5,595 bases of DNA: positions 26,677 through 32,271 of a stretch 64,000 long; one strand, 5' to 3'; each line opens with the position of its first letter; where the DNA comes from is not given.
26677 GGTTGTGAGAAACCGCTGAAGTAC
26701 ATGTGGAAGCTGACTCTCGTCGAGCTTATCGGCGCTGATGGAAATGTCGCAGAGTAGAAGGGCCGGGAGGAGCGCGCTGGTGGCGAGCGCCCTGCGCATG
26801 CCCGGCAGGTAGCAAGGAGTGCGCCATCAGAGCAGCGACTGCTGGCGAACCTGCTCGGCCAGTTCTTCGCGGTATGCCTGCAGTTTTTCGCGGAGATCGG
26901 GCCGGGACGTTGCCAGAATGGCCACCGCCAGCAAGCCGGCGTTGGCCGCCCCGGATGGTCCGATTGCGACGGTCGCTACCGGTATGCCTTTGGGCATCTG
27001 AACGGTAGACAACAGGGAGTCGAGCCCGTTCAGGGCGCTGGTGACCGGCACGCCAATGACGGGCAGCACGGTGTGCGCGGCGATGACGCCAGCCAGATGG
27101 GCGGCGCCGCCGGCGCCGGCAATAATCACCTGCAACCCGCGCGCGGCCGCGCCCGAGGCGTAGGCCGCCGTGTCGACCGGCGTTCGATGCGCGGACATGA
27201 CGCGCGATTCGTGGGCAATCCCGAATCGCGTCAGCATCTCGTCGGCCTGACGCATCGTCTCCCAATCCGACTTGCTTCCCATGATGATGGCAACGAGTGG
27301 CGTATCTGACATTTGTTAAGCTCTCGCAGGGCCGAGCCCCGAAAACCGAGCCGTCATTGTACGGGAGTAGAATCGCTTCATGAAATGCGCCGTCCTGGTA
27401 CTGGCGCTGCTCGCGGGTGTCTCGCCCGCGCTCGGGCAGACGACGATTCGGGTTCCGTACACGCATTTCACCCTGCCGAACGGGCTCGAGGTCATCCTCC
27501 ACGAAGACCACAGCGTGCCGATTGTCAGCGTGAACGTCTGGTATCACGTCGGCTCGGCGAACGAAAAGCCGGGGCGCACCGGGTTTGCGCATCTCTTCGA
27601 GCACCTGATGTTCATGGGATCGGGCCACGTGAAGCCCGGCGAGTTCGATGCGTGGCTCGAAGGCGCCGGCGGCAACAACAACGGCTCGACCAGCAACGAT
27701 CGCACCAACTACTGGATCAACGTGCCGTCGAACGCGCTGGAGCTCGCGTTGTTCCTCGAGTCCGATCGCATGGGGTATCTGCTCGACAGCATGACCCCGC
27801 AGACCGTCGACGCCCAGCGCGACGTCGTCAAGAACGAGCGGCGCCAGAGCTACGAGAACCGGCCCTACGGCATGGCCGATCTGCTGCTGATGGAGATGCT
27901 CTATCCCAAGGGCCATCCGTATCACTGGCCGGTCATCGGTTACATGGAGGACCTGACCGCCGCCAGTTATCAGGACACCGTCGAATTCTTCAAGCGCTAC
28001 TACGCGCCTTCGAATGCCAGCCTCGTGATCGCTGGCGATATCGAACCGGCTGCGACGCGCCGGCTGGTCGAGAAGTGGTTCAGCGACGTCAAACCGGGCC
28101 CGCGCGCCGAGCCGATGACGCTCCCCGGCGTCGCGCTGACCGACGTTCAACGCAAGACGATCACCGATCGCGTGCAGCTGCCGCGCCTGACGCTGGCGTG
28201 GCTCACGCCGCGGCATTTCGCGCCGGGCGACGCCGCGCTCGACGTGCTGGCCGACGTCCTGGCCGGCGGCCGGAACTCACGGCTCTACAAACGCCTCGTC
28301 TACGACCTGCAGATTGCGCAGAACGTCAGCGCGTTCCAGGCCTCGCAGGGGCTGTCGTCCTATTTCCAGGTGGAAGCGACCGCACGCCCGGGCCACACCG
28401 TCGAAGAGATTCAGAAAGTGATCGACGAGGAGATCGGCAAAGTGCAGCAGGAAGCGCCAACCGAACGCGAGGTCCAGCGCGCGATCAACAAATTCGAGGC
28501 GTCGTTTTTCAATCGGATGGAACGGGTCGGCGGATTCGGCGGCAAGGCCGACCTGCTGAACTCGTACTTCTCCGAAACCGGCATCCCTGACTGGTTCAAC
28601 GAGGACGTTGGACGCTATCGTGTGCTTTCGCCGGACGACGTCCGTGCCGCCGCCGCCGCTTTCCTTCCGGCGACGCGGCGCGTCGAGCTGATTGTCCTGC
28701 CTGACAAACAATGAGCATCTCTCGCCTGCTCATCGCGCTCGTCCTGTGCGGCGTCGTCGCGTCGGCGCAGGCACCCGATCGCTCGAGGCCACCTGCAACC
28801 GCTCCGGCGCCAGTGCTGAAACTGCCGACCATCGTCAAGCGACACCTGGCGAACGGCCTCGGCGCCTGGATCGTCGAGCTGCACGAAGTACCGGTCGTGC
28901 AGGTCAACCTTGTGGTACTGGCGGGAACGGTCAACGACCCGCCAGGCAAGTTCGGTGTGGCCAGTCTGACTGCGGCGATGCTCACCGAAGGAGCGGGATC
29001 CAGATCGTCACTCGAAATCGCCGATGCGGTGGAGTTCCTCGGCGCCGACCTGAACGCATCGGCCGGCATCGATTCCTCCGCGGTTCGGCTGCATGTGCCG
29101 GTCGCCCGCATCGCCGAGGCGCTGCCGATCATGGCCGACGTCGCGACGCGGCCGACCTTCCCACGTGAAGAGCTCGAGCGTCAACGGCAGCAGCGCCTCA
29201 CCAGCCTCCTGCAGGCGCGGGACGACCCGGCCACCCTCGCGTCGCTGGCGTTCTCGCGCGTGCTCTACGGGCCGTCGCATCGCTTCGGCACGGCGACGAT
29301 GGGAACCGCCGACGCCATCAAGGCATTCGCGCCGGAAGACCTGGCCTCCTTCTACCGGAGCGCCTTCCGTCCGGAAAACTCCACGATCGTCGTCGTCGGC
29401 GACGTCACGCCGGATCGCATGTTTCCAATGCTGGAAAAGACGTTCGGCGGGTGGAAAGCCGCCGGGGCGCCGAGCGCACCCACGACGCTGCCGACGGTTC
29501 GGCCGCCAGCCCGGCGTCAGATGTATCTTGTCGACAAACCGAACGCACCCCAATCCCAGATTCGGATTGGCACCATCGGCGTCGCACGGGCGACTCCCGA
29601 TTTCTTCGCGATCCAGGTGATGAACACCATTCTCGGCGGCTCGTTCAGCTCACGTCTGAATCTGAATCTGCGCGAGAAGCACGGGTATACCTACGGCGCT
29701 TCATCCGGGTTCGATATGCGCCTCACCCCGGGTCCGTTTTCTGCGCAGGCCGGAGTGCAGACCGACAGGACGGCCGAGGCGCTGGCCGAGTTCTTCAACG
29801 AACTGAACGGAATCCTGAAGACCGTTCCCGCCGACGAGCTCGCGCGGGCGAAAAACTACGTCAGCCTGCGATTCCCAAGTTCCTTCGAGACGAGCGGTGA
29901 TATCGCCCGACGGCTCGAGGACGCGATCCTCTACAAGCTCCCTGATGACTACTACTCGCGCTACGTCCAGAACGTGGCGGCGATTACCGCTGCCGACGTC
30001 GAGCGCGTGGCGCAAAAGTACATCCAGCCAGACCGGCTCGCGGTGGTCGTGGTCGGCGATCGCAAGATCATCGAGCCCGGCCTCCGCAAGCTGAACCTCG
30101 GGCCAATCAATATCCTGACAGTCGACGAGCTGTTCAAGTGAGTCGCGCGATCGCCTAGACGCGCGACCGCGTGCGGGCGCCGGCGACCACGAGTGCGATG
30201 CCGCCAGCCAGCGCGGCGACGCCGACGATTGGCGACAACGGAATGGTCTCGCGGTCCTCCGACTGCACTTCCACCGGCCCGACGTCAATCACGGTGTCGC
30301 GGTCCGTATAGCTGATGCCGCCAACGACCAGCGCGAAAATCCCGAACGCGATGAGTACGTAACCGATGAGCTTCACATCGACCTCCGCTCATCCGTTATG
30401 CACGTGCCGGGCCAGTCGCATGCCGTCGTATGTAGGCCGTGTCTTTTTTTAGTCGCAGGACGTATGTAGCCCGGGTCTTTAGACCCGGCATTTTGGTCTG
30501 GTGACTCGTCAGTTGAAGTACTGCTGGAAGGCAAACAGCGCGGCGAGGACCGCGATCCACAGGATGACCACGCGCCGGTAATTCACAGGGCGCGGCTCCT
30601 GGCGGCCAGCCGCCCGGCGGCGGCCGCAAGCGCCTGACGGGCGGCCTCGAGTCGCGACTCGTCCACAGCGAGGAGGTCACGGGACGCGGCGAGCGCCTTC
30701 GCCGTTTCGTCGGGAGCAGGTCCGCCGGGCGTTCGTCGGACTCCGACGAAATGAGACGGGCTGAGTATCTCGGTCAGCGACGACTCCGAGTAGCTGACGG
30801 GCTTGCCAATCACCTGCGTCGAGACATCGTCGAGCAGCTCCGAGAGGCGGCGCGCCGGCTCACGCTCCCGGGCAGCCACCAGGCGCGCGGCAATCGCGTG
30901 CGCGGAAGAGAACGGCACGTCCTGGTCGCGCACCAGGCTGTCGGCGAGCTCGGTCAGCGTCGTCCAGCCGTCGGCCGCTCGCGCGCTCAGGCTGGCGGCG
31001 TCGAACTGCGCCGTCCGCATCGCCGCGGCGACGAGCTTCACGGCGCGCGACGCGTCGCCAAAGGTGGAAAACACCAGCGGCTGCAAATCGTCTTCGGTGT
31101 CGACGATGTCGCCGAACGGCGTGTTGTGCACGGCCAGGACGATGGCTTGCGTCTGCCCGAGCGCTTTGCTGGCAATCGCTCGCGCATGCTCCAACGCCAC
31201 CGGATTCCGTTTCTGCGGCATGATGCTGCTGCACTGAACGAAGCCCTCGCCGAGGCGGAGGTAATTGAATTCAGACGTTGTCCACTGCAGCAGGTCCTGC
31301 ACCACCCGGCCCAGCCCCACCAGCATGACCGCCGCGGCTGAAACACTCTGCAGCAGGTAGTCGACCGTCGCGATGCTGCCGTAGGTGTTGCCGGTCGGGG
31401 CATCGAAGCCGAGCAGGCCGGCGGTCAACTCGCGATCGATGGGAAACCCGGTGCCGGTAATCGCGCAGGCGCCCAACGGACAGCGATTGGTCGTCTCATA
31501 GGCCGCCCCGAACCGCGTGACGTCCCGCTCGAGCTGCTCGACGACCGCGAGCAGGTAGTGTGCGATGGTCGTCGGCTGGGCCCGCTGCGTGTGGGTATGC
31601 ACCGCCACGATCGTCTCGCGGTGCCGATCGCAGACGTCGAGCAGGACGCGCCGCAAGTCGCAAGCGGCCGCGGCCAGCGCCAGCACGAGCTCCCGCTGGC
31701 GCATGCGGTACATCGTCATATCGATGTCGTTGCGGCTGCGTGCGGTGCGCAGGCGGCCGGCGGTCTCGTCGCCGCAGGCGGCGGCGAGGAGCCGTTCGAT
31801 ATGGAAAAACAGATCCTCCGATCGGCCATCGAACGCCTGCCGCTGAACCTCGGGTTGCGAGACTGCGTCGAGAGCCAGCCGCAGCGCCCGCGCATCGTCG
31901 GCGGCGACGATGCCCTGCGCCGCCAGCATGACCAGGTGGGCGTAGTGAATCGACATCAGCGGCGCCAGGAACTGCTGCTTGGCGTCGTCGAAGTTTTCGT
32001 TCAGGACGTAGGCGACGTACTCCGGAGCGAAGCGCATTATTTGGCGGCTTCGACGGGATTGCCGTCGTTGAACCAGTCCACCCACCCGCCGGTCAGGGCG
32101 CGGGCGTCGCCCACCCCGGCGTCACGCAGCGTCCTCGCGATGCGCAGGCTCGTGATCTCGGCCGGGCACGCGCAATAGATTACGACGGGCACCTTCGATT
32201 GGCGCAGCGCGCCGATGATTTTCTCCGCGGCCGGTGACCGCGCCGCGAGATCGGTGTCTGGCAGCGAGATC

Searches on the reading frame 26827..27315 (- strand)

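Call 43: search_protein_families(library=pfam, proteins=[window:26827-27315:-], max_evalue=0.00001)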
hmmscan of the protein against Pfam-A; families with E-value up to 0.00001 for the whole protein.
window:26827-27315:- (162 aa): 1 family
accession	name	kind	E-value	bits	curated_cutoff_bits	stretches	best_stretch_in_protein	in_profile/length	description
PF00731.26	AIRC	-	1.4e-62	210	30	1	8-154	2-147/148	AIR carboxylase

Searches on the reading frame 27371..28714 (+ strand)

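Call 43: search_protein_families(library=pfam, proteins=[window:27371-28714:+], max_evalue=0.00001)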
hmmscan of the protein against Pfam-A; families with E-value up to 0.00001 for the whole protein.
window:27371-28714:+ (447 aa): 2 families
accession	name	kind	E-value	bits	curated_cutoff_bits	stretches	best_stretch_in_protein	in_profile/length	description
PF05193.26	Peptidase_M16_C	-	3.5e-33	115.4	23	1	199-374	3-180/181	Peptidase M16 inactive domain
PF00675.25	Peptidase_M16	-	1.7e-20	73.9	22.3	1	41-164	2-123/149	Insulinase (Peptidase family M16)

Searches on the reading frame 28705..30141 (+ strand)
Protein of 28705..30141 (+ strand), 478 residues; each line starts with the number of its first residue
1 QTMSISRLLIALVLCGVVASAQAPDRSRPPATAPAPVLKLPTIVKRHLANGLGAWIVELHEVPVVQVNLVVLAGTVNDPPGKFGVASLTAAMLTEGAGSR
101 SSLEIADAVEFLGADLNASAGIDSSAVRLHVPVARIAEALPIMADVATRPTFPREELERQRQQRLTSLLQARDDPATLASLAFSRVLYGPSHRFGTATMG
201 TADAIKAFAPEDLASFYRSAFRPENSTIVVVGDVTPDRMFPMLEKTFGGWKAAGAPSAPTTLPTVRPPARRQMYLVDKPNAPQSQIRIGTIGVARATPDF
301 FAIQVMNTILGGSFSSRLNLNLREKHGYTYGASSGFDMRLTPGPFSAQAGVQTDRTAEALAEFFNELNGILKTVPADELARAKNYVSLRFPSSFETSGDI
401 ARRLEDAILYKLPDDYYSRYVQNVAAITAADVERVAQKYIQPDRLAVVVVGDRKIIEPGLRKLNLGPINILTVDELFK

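Call 43: search_protein_families(library=pfam, proteins=[window:28705-30141:+], max_evalue=0.00001)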
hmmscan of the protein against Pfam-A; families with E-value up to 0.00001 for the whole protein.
window:28705-30141:+ (478 aa): 2 families
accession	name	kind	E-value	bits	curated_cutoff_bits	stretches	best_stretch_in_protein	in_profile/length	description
PF05193.26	Peptidase_M16_C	-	2.6e-42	145.2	23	1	210-384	4-179/181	Peptidase M16 inactive domain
PF00675.25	Peptidase_M16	-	1.1e-12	48.5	22.3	1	62-168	10-116/149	Insulinase (Peptidase family M16)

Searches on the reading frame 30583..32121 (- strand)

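Call 37: search_protein_families(library=pfam, proteins=[window:30583-32121:-], max_evalue=0.0001)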
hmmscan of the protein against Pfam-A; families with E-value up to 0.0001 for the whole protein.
window:30583-32121:- (512 aa): 2 families
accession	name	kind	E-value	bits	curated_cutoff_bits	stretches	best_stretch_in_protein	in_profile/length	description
PF00206.25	Lyase_1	-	5.1e-35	121.8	27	1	118-322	99-312/312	Lyase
PF14698.11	ASL_C2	-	2.4e-08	34.8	27.3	1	387-459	2-68/69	Argininosuccinate lyase C-terminal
